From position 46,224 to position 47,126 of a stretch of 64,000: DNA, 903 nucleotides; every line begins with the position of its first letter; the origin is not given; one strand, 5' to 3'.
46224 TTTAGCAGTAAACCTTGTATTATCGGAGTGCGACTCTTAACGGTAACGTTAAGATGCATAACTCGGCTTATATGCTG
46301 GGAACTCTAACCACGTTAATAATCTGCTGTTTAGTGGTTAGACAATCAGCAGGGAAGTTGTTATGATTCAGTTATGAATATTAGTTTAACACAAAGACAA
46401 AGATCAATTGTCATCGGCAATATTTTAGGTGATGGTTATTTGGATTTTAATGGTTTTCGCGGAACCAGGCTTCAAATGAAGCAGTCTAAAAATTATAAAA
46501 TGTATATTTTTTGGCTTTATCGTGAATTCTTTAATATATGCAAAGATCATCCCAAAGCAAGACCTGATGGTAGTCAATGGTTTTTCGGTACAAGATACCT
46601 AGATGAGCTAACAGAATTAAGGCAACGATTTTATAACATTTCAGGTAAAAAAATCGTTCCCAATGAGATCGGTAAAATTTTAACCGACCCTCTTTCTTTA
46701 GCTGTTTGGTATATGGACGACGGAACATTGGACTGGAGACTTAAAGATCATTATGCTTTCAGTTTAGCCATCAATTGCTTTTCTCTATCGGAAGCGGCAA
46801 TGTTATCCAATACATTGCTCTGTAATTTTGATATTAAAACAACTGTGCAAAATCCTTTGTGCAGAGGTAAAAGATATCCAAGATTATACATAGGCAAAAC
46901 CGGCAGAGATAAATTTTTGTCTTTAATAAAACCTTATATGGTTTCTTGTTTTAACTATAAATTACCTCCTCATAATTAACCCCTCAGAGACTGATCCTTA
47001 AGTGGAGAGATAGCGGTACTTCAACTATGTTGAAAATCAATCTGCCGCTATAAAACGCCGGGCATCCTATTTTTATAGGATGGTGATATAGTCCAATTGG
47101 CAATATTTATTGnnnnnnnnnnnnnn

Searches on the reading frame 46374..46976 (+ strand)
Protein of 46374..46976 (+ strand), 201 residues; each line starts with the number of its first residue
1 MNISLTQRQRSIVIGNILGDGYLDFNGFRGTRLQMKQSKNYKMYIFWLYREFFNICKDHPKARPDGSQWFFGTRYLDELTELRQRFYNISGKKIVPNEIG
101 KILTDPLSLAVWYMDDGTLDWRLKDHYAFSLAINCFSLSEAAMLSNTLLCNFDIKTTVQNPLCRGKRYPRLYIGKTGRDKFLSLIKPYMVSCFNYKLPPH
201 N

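Call 74: search_protein_families(library=pfam, proteins=[window:46374-46976:+], max_evalue=0.001)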
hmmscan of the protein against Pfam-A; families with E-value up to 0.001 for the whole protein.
window:46374-46976:+ (201 aa): 1 family
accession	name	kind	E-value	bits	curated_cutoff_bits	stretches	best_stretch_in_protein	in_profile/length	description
PF03161.18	LAGLIDADG_2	-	1.4e-32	113.4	25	1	10-181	1-168/168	LAGLIDADG DNA endonuclease family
